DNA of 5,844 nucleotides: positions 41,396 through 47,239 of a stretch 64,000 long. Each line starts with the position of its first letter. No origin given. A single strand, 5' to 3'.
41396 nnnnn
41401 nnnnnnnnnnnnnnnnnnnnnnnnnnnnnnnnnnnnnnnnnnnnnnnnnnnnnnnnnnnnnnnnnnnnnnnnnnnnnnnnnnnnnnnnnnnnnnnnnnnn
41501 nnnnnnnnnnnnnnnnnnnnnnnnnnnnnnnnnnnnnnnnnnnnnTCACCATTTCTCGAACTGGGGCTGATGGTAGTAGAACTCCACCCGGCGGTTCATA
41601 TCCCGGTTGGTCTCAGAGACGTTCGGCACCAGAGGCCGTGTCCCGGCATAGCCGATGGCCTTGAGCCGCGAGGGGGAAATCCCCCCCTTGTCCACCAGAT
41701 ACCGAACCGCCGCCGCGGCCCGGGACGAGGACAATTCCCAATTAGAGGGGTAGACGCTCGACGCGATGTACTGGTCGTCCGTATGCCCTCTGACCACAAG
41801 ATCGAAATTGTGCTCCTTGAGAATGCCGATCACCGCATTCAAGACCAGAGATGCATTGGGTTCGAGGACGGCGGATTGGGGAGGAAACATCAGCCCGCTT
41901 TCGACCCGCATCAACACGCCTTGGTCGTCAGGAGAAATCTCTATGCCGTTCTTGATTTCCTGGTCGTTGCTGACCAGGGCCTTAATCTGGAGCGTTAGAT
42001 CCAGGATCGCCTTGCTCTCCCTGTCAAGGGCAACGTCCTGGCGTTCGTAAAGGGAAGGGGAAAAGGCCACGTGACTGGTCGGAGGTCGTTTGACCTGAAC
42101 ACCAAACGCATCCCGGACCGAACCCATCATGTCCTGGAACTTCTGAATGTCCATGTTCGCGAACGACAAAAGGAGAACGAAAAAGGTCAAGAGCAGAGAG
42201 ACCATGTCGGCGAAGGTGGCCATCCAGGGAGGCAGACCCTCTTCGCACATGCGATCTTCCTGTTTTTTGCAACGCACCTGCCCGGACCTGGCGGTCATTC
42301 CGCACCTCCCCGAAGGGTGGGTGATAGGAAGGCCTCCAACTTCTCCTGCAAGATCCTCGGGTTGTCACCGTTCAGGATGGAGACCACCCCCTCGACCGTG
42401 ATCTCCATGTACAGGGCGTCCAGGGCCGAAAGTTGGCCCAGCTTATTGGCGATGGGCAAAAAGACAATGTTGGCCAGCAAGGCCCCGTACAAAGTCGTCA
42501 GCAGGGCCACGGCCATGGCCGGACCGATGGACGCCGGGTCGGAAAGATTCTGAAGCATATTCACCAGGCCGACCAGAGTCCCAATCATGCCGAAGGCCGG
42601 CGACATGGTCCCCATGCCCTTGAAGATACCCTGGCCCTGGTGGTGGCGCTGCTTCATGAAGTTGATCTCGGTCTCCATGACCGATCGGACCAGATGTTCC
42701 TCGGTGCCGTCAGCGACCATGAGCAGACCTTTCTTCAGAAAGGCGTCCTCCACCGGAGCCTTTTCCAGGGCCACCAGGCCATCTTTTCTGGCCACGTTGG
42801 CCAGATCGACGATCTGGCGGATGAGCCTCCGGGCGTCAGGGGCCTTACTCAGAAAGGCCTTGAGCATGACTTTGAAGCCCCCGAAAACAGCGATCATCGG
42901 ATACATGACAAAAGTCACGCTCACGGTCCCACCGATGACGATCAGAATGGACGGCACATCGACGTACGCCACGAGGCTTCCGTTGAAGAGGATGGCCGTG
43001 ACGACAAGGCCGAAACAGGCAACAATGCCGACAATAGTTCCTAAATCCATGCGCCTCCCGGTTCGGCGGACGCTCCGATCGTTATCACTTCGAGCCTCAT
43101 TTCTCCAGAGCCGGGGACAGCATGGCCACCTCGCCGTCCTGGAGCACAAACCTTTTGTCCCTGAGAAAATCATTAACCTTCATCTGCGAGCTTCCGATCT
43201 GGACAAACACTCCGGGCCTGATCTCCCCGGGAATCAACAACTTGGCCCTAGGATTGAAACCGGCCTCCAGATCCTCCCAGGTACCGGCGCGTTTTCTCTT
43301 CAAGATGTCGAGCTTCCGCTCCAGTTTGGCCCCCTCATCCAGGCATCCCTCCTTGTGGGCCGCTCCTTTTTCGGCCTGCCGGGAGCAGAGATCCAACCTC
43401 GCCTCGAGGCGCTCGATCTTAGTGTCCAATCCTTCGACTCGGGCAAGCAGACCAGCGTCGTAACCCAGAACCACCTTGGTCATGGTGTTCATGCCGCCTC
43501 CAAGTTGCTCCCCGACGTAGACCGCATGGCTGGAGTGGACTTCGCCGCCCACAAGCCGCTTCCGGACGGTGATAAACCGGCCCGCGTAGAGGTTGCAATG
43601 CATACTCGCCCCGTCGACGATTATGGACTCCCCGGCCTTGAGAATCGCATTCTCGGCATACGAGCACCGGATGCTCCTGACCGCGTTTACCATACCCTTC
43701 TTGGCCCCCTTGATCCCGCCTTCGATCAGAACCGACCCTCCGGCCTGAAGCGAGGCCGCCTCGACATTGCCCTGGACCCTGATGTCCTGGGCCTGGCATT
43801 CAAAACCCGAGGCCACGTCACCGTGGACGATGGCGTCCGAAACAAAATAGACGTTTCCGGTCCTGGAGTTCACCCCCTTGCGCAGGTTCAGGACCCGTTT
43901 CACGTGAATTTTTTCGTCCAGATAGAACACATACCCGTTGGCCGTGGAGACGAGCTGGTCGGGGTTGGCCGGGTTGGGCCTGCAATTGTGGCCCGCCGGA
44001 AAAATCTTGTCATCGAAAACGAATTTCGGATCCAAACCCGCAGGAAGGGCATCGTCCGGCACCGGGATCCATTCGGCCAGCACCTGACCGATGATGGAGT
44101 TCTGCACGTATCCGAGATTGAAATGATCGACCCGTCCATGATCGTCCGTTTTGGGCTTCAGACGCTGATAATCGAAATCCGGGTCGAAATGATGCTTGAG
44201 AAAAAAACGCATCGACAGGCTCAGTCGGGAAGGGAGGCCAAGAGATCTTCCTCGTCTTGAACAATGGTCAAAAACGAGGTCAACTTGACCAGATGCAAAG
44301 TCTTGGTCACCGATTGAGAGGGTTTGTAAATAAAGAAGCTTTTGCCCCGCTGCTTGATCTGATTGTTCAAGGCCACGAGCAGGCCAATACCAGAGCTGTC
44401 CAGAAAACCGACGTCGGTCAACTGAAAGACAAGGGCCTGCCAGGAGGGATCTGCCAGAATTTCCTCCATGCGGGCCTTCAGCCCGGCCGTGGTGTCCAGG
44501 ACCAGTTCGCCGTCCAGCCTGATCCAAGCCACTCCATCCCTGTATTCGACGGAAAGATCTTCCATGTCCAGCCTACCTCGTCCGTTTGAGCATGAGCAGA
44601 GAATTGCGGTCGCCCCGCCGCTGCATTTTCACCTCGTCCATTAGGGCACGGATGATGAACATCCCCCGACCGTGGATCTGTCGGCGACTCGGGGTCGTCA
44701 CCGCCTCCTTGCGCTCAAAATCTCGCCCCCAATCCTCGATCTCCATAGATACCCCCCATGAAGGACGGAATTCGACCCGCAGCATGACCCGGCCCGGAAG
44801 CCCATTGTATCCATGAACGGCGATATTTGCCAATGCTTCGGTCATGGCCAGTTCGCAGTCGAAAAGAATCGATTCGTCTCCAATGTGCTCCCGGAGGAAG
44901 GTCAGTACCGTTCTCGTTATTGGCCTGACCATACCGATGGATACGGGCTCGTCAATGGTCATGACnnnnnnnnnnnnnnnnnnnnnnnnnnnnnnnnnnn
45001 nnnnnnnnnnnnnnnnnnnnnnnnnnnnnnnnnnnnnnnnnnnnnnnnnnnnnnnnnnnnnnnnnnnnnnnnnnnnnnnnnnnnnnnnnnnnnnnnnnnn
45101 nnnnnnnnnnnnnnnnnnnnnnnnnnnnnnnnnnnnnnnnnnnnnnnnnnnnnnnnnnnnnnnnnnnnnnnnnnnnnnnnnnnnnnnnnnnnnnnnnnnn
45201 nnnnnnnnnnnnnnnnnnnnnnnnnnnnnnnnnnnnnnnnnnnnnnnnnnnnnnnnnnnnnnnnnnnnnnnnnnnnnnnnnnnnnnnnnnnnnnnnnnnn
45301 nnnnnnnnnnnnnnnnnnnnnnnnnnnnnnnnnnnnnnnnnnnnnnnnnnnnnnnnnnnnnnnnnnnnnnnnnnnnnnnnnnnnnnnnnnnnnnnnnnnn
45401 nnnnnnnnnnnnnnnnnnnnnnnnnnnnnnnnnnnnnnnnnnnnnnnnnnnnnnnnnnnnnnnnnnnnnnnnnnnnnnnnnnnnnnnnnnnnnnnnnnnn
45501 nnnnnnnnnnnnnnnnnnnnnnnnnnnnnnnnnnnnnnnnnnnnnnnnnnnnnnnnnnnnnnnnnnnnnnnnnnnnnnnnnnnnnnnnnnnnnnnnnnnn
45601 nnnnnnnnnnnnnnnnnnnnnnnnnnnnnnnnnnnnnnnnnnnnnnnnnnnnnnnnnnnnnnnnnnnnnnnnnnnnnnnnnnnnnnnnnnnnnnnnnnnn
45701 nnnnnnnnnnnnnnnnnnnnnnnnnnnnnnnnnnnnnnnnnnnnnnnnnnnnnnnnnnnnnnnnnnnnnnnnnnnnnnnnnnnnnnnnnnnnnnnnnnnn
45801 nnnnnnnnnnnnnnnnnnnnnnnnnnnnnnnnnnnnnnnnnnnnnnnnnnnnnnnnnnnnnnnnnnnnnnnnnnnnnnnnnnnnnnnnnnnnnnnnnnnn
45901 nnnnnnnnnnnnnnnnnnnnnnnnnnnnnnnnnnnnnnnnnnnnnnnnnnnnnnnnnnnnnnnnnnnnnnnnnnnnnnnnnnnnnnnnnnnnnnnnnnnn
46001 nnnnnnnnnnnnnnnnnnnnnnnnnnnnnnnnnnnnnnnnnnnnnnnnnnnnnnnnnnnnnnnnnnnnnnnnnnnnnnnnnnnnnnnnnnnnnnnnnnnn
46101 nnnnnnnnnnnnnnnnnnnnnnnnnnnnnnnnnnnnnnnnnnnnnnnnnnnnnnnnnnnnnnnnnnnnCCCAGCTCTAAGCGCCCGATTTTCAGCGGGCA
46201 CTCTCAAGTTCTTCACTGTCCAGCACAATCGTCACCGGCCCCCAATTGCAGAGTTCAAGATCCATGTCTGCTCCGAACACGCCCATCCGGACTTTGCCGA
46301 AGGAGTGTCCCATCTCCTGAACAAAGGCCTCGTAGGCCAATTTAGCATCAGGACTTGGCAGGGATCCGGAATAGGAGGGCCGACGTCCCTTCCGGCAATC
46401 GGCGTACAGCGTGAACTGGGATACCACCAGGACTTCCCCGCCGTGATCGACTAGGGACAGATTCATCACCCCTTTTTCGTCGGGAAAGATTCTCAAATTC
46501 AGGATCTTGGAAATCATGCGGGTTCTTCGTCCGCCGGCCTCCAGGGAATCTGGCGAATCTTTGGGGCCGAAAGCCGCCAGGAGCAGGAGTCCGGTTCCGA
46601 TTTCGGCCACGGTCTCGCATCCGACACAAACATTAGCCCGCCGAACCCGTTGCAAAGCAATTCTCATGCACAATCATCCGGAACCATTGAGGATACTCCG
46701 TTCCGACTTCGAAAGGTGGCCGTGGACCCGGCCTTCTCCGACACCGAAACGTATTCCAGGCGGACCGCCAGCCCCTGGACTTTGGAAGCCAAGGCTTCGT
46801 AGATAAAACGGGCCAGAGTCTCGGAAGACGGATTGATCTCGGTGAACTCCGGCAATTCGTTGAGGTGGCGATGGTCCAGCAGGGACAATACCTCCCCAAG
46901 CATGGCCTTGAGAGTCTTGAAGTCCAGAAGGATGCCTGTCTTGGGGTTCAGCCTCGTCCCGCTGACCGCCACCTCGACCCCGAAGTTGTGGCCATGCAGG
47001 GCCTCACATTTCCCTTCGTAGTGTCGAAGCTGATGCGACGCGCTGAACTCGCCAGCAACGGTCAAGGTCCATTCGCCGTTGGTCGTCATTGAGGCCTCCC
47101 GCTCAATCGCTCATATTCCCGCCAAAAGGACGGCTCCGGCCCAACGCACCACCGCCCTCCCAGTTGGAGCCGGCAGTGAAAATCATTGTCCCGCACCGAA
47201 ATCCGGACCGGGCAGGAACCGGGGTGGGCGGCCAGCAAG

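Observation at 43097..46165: SypE-like but permuted REC-PP2C-kinase fusion plus STAS partner and FapA, directly upstream of motAB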

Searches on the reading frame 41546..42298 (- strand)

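Call 4: search_protein_families(library=pfam, proteins=[window:41546-42298:-], max_evalue=0.01)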
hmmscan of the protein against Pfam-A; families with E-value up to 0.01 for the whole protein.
window:41546-42298:- (250 aa): 2 families
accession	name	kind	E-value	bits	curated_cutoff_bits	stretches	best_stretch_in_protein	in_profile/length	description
PF13677.11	MotB_plug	-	7.7e-18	64.3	24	1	11-65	3-58/58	Membrane MotB of proton-channel complex MotA/MotB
PF00691.25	OmpA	-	7.8e-17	61.9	27.2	1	137-236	1-98/98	OmpA family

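Call 5: search_protein_families(library=ncbifam, proteins=[window:41546-42298:-], max_evalue=0.01)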
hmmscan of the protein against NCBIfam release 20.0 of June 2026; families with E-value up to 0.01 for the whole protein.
window:41546-42298:- (250 aa): 37 families (the best 25 are shown)
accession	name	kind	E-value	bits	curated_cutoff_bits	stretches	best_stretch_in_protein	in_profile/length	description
NF006508.0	PRK08944.1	subfamily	1.2e-57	195.5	259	2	112-245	156-290/304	MotB family protein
NF005382.1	PRK06925.1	equivalog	5.5e-42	144.6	264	1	26-239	1-220/225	flagellar motor protein MotS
NF006541.1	PRK09038.1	equivalog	1.2e-41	143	283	1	11-240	5-246/253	flagellar motor protein MotD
NF005236.0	PRK06742.1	equivalog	5.6e-37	127.4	312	1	19-242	6-223/225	flagellar motor protein MotS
NF005195.1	PRK06667.1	equivalog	2.8e-32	112.4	300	1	12-239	3-232/241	flagellar motor protein MotB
TIGR03350.1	type_VI_ompA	equivalog_domain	3.5e-24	85.3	139.8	1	116-239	12-134/137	type VI secretion system protein TssL, long form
NF005831.1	PRK07734.1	equivalog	1.2e-23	84.2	301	1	12-240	8-246/250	flagellar motor protein MotB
NF005444.0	PRK07033.1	equivalog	7e-22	78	520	1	133-240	313-419/438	DotU family type VI secretion system protein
NF053611.1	YiaD_Gzip_OmpA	equivalog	1.6e-20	73.7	175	1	115-241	82-205/206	YiaD family glycine zipper/OmpA-like lipoprotein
NF006285.1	PRK08457.1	equivalog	1e-19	71.3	250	1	11-242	3-230/253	flagellar motor protein MotB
NF006542.0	PRK09039.1-1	equivalog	7.4e-19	68.1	388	1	136-240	509-622/627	peptidoglycan -binding protein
NF006543.0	PRK09039.1-2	equivalog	1.9e-17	64.1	305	1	160-242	266-347/350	peptidoglycan -binding protein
NF004651.0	PRK05996.1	equivalog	2.7e-17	63.4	342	1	93-243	269-420/424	MotB family protein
NF006548.1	PRK09041.1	equivalog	5.7e-16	58.5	277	1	92-239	118-270/287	flagellar motor protein MotB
NF006547.1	PRK09040.1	equivalog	8.6e-16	58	194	1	136-240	89-198/213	hypothetical protein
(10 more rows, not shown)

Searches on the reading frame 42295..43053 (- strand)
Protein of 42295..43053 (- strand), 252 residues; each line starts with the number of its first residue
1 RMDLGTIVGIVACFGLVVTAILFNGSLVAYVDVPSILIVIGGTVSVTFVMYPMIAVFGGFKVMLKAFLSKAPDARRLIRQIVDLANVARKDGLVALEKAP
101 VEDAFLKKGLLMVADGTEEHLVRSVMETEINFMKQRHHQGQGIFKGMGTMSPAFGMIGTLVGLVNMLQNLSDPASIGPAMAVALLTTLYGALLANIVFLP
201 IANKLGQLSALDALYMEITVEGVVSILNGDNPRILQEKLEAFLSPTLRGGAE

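Call 4: search_protein_families(library=pfam, proteins=[window:42295-43053:-], max_evalue=0.01)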
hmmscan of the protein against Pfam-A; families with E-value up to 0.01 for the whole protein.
window:42295-43053:- (252 aa): 2 families
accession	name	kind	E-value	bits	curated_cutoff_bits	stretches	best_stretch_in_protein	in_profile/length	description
PF01618.21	MotA_ExbB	-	1.6e-30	105.9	22.9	1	101-210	5-119/127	MotA/TolQ/ExbB proton channel family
PF20560.3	MotA_N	-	0.0018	18.9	27.3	1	7-92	1-91/91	Motility protein A N-terminal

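Call 5: search_protein_families(library=ncbifam, proteins=[window:42295-43053:-], max_evalue=0.01)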
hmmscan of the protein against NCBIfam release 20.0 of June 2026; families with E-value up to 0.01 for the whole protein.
window:42295-43053:- (252 aa): 10 families
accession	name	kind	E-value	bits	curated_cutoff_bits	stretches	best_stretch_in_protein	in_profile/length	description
NF006527.0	PRK08990.1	equivalog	3e-85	285.6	341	1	2-247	1-246/254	flagellar motor protein PomA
NF005383.1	PRK06926.1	equivalog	1.8e-72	243.6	394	1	1-244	3-251/271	flagellar motor protein MotP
NF006583.0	PRK09109.1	equivalog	2.2e-60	203.8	237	1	2-243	1-245/246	flagellar motor protein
NF005997.1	PRK08124.1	equivalog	8.2e-55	185.6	340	1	2-248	1-251/259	flagellar motor stator protein MotA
NF005237.0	PRK06743.1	equivalog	1.7e-41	142.4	373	1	2-243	18-265/277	flagellar motor protein MotP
NF006284.1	PRK08456.1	equivalog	1.2e-39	136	380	1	2-245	1-247/252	flagellar motor stator protein MotA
TIGR03818.1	MotA1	equivalog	4.4e-18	65.4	303.8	2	111-235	132-257/282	flagellar motor stator protein MotA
TIGR02797.1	exbB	equivalog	6.9e-06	26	206.2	1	95-203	74-185/211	tonB-system energizer ExbB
TIGR02796.1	tolQ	equivalog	0.0011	18.8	221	1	120-193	102-181/216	protein TolQ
NF007722.0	PRK10414.1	equivalog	0.0041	16.7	402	1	127-199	116-192/244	tol-pal system-associated acyl-CoA thioesterase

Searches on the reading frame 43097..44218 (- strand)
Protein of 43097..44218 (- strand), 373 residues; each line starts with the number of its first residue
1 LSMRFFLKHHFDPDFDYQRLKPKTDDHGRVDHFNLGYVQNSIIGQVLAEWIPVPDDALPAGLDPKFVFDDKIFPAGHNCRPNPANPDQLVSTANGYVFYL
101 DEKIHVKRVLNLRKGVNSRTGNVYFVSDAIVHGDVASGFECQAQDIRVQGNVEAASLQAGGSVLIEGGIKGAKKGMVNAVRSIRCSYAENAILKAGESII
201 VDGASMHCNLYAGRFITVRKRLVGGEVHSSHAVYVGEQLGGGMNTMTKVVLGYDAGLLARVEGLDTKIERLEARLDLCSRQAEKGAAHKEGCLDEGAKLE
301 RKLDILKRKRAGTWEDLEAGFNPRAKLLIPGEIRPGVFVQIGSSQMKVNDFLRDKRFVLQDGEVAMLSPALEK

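Call 4: search_protein_families(library=pfam, proteins=[window:43097-44218:-], max_evalue=0.01)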
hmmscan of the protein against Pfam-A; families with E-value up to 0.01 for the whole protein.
window:43097-44218:- (373 aa): 2 families
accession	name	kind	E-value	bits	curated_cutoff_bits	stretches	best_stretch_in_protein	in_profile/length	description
PF03961.19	FapA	-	7.8e-44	150.7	31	1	109-364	2-272/272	Flagellar Assembly Protein A beta solenoid domain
PF20250.3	FapA_N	-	0.00052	19.9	27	0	18-52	90-124/178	Flagellar Assembly Protein A N-terminal region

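Call 5: search_protein_families(library=ncbifam, proteins=[window:43097-44218:-], max_evalue=0.01)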
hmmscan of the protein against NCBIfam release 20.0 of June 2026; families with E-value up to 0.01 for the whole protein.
window:43097-44218:- (373 aa): 0 families

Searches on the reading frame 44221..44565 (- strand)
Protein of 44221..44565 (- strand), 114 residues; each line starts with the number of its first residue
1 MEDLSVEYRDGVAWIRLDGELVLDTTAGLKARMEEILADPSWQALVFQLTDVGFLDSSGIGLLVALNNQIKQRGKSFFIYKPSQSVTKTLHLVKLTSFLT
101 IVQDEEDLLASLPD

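Call 4: search_protein_families(library=pfam, proteins=[window:44221-44565:-], max_evalue=0.01)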
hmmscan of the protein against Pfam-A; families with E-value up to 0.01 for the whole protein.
window:44221-44565:- (114 aa): 2 families
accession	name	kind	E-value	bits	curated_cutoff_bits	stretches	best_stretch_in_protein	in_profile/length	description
PF01740.26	STAS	-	1.9e-16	60.2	22.6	1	5-107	3-105/106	STAS domain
PF13466.11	STAS_2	-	2.3e-10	40.9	29.2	1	15-94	1-78/80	STAS domain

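Call 5: search_protein_families(library=ncbifam, proteins=[window:44221-44565:-], max_evalue=0.01)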
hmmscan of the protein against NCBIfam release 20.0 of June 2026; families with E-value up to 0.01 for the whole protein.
window:44221-44565:- (114 aa): 6 families
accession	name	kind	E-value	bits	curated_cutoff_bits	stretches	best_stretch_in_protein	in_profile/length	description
TIGR00377.1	ant_ant_sig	superfamily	3e-17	62.5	53.45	1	4-106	5-107/108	anti-sigma factor antagonist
TIGR02886.1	spore_II_AA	equivalog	1.2e-14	54.2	114.75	1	7-107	4-104/106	anti-sigma F factor antagonist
NF033618.0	mlaB_1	equivalog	1.8e-05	25.1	90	1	9-97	6-90/94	lipid asymmetry maintenance protein MlaB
NF045506.1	antisigant_RssC_Pseudo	equivalog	3e-05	23.9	250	1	9-103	11-106/159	anti-sigma factor antagonist RssC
NF047705.1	slr1659_superfam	superfamily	3.8e-05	24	100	1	2-86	6-92/111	slr1659 superfamily regulator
TIGR00815.1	sulP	subfamily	0.0025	16.3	380.45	1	25-96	470-550/565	sulfate permease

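Call 71: search_solved_structures(query=window:44221-44565:-, max_evalue=0.01, show_alignments=3)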
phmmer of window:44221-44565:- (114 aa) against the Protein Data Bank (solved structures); distinct sequences matched with E-value up to 0.01: 9.
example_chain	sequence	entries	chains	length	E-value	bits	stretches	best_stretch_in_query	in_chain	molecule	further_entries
1auz_A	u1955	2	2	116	1.5e-09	41.3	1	6-111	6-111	SPOIIAA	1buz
1sbo_A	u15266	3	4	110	2.1e-09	40.8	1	6-103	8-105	Putative anti-sigma factor antagonist TM1442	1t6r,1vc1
1th8_B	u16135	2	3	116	3.7e-08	36.8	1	5-110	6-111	Anti-sigma F factor antagonist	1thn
1tid_B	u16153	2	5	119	1.1e-07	35.3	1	5-110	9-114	Anti-sigma F factor antagonist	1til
8ih8_A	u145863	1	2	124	4.1e-07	33.4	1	6-102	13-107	Anti-sigma-F factor antagonist RsfB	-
4qtp_A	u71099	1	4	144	6.1e-05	26.4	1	6-111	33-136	Anti-sigma factor antagonist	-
1h4y_A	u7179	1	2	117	0.0008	22.8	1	14-106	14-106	ANTI-SIGMA F FACTOR ANTAGONIST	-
1h4x_A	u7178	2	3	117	0.0021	21.5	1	14-106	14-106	ANTI-SIGMA F FACTOR ANTAGONIST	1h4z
2ka5_A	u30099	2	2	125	0.0057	20.1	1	37-101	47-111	Putative anti-sigma factor antagonist TM_1081 | Putative anti-sigma factor antagonist TM1081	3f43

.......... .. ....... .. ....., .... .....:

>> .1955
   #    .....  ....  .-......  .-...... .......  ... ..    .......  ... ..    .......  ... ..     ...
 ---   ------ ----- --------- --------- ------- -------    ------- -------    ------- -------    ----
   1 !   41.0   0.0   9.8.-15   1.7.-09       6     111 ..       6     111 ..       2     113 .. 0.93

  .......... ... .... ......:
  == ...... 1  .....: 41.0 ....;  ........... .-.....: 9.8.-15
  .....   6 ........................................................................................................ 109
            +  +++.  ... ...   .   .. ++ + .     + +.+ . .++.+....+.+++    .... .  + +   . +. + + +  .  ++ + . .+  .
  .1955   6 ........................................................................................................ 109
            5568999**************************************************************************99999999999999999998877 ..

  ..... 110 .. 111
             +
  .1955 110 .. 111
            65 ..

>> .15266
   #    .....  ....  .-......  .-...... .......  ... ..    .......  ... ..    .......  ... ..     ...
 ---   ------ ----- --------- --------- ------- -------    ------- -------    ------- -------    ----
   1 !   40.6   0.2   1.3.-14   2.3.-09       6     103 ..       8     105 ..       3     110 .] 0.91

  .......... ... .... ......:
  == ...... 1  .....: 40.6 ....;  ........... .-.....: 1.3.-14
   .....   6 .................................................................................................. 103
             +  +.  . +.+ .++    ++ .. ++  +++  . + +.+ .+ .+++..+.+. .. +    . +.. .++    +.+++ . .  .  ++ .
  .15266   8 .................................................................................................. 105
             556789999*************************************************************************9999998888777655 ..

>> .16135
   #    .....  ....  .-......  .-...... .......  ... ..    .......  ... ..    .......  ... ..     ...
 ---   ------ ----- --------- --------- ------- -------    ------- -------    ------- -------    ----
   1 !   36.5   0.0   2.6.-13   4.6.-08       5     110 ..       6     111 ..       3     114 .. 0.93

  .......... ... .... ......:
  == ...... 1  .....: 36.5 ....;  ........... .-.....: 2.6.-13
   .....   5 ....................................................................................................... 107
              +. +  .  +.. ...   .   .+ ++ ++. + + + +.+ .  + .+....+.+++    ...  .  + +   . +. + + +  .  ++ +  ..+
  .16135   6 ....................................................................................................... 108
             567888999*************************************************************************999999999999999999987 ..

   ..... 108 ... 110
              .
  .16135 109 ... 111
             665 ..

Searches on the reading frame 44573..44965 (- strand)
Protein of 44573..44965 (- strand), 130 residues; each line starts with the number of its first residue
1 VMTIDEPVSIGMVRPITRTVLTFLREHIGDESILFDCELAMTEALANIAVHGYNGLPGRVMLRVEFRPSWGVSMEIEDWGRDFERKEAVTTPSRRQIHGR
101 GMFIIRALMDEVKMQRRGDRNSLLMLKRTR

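Call 70: search_solved_structures(query=window:44573-44965:-, max_evalue=1, show_alignments=3)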
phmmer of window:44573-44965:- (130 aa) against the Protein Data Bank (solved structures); distinct sequences matched with E-value up to 1: 6.
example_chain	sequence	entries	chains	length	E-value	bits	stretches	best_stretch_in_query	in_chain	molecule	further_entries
1th8_A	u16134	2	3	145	0.001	22.1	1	32-128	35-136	Anti-sigma F factor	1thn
1til_A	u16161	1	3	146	0.001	22.1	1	32-128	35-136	Anti-sigma F factor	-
1l0o_A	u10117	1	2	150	0.0011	22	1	32-128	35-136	Anti-sigma F factor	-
1tid_A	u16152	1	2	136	0.0011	21.9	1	32-127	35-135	Anti-sigma F factor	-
6m36_A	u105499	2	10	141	0.0039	20.2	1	27-118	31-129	Serine-protein kinase RsbW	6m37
9qih_A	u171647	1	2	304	0.054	16.5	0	61-122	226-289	SenB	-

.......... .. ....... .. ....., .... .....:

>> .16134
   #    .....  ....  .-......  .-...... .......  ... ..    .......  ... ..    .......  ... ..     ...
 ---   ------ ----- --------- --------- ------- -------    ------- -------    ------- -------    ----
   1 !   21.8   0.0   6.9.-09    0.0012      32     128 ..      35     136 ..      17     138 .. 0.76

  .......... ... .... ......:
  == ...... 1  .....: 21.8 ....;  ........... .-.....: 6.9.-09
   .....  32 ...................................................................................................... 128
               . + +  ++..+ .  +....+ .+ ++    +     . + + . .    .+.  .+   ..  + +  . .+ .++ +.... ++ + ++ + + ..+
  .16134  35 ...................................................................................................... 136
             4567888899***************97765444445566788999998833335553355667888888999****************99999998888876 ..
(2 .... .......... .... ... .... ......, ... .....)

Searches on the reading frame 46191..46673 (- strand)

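Call 4: search_protein_families(library=pfam, proteins=[window:46191-46673:-], max_evalue=0.01)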
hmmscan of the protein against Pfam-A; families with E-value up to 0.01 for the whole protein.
window:46191-46673:- (160 aa): 1 family
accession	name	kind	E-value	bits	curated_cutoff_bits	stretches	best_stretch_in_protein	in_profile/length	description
PF02580.21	Tyr_Deacylase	-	1.8e-47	161.7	25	1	4-152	1-144/144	D-Tyr-tRNA(Tyr) deacylase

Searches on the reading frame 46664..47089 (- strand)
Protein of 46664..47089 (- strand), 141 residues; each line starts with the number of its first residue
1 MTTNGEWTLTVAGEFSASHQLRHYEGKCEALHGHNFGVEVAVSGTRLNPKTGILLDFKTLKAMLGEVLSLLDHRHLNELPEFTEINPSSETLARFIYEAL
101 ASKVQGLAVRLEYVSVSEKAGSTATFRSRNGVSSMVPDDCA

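Call 4: search_protein_families(library=pfam, proteins=[window:46664-47089:-], max_evalue=0.01)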
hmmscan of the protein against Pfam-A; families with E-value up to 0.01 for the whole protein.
window:46664-47089:- (141 aa): 1 family
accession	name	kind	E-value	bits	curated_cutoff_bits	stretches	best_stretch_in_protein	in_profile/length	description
PF01242.24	PTPS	-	3.4e-37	127.5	22.4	1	9-127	2-119/121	6-pyruvoyl tetrahydropterin synthase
